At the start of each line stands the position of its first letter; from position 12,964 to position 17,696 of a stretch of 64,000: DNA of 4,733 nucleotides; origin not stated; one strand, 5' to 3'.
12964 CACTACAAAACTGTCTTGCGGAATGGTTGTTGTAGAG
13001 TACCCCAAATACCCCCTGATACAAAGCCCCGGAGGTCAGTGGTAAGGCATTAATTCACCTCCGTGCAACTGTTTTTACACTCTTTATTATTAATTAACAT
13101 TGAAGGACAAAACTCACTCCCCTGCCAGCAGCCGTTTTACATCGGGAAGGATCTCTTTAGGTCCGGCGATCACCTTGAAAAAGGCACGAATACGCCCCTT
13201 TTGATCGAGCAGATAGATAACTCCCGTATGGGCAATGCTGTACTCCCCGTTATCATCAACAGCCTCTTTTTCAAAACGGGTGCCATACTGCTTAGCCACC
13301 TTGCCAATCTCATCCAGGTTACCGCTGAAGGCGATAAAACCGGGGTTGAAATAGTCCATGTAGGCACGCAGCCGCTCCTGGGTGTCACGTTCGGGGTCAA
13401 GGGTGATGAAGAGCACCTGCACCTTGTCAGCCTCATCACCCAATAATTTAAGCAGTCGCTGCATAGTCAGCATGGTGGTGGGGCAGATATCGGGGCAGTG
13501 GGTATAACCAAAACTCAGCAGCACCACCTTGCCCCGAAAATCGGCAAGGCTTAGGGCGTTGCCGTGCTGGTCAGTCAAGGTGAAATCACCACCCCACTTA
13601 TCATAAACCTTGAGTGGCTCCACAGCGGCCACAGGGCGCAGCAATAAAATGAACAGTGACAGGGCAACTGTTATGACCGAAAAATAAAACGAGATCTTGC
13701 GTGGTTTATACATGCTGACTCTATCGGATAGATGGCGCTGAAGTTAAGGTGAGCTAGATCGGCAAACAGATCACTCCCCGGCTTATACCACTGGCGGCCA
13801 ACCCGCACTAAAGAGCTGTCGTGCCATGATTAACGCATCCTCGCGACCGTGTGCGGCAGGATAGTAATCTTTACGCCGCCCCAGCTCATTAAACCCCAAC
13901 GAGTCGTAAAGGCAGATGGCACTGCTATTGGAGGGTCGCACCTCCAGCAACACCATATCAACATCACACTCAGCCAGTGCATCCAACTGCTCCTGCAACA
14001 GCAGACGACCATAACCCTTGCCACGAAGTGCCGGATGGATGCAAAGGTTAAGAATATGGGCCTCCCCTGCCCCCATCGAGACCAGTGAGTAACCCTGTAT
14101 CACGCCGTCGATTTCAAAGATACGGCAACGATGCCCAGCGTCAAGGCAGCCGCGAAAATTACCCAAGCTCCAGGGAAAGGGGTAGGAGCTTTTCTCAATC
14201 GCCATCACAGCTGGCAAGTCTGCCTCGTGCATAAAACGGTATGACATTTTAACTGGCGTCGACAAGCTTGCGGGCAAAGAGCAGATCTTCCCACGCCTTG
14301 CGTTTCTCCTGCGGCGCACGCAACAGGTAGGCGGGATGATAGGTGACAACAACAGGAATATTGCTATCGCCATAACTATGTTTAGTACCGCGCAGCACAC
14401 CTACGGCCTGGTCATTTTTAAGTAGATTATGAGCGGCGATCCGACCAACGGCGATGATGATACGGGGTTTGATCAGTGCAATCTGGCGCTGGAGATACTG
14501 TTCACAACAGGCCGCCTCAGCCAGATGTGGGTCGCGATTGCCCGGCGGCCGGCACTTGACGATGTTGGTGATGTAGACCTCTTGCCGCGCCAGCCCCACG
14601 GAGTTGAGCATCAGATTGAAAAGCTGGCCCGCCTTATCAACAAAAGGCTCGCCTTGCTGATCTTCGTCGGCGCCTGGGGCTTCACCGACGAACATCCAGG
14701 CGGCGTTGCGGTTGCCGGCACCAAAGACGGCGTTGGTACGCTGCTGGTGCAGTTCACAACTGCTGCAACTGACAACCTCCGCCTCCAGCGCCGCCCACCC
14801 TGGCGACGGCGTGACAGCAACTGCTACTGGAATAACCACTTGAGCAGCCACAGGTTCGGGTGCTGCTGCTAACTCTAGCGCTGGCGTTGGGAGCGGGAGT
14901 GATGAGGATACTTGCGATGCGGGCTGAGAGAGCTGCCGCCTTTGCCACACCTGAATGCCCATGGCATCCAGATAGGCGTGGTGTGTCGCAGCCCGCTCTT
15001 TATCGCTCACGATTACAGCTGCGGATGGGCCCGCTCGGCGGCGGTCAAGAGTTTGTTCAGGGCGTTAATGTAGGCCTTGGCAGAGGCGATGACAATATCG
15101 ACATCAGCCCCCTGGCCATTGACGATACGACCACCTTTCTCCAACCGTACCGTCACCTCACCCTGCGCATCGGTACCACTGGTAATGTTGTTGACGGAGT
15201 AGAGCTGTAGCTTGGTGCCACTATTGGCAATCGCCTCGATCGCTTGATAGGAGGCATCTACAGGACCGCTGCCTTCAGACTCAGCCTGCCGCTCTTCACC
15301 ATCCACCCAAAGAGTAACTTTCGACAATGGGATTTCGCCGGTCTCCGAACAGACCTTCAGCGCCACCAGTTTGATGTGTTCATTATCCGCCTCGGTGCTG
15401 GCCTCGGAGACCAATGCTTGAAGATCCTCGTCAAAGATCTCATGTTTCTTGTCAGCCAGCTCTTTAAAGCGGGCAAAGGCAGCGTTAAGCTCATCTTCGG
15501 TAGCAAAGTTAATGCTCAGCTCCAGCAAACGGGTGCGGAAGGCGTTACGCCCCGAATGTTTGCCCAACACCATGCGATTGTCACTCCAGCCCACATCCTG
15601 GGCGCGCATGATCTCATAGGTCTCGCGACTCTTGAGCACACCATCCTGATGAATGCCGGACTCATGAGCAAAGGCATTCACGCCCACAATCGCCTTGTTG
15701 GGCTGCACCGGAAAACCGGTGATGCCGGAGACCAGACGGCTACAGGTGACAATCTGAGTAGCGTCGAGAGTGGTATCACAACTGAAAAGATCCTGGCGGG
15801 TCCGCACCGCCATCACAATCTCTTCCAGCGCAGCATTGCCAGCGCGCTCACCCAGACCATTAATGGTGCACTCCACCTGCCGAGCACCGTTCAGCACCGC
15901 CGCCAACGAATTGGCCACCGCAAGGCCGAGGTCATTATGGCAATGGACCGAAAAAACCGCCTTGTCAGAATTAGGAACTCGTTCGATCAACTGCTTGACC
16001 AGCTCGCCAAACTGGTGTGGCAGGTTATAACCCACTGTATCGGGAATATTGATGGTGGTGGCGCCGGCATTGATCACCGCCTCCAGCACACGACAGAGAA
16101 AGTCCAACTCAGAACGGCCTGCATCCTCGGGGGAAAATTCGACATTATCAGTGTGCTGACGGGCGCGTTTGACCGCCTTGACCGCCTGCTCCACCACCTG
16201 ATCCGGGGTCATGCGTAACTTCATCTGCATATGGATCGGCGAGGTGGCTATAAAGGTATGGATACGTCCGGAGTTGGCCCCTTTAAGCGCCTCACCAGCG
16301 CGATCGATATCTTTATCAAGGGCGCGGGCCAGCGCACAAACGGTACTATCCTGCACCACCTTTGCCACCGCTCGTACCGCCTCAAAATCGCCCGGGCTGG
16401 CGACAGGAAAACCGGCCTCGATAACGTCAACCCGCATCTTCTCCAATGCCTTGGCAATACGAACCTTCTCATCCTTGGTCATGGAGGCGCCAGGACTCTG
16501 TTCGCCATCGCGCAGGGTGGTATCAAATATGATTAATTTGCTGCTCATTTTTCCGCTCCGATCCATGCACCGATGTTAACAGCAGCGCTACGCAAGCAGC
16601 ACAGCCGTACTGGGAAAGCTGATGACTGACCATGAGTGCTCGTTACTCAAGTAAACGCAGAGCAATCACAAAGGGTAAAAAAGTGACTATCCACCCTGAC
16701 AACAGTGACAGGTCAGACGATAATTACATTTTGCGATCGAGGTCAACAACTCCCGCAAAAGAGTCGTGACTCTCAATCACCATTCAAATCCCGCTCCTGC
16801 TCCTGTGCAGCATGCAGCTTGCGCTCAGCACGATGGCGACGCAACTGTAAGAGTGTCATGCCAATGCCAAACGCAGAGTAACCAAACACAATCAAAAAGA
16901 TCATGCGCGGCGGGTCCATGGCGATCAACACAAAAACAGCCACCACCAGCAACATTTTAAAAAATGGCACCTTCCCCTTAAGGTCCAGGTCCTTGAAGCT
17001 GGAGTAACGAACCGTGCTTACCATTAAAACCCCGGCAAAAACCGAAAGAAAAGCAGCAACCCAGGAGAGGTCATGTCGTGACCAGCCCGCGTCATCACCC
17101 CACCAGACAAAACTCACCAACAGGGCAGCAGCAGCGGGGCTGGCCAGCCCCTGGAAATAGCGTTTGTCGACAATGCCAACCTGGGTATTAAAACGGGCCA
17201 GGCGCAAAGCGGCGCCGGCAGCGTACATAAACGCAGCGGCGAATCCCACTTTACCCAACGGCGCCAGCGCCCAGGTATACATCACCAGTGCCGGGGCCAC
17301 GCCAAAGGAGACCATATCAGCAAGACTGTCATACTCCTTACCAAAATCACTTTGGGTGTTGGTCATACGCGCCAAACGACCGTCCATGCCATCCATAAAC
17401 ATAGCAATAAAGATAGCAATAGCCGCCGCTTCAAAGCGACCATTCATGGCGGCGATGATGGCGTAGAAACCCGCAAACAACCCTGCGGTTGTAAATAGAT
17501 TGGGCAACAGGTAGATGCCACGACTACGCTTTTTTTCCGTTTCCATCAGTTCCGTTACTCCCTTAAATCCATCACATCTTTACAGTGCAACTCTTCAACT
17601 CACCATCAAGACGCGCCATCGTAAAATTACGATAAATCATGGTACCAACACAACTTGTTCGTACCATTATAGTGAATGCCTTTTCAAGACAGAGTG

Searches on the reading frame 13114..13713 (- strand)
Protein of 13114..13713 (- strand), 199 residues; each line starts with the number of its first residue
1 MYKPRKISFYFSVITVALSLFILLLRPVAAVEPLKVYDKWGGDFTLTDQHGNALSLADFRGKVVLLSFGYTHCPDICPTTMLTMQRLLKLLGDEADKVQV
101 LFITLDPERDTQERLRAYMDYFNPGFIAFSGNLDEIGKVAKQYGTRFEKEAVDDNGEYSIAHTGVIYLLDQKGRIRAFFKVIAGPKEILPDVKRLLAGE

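Call 14: search_protein_families(library=ncbifam, proteins=[window:13114-13713:-], max_evalue=1e-15)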
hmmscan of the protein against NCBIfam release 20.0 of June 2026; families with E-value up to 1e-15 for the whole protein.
window:13114-13713:- (199 aa): 0 families

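Call 58: search_protein_families(library=pfam, proteins=[window:13114-13713:-], max_evalue=0.001)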
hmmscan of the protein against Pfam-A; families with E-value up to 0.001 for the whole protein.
window:13114-13713:- (199 aa): 4 families
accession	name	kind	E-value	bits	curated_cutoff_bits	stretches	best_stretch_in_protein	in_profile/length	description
PF02630.20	SCO1-SenC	-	8.9e-45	152.4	22.8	1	41-174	1-133/134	SCO1/SenC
PF00578.27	AhpC-TSA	-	6.8e-15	55.6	26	1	43-176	7-122/124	AhpC/TSA family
PF08534.16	Redoxin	-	2.9e-09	37.3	26.6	1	43-182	8-135/148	Redoxin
PF13905.12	Thioredoxin_8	-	0.00052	20.7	27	1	61-144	1-78/94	Thioredoxin-like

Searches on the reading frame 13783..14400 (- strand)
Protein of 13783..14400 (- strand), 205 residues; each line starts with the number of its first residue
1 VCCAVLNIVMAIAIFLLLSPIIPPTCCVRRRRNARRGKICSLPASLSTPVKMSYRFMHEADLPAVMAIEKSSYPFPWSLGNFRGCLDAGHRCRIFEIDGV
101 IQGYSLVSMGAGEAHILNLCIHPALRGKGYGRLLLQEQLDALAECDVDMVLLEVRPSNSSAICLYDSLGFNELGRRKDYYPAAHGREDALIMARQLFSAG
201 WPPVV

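Call 14: search_protein_families(library=ncbifam, proteins=[window:13783-14400:-], max_evalue=1e-15)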
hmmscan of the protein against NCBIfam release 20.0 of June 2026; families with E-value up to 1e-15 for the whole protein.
window:13783-14400:- (205 aa): 2 families
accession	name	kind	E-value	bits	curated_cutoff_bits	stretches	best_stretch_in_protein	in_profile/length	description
NF007025.1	PRK09491.1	equivalog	1.2e-34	119.3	173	1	56-195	5-144/145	ribosomal protein S18-alanine N-acetyltransferase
TIGR01575.1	rimI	equivalog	6.4e-33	113.7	86.4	1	61-192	1-132/132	ribosomal protein S18-alanine N-acetyltransferase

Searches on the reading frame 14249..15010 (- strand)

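Call 15: search_protein_families(library=pfam, proteins=[window:14249-15010:-], max_evalue=0.00001)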
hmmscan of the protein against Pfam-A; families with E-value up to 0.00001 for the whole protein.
window:14249-15010:- (253 aa): 1 family
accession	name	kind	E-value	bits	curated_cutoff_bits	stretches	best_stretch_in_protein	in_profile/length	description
PF03167.25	UDG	-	1.5e-40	138.9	24.3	1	96-243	1-140/141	Uracil DNA glycosylase superfamily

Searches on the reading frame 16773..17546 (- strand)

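Call 15: search_protein_families(library=pfam, proteins=[window:16773-17546:-], max_evalue=0.00001)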
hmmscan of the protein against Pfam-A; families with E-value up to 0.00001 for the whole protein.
window:16773-17546:- (257 aa): 1 family
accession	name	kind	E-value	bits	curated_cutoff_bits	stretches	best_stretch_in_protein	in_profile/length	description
PF01066.26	CDP-OH_P_transf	-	9.6e-22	78.5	22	1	13-168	2-150/152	CDP-alcohol phosphatidyltransferase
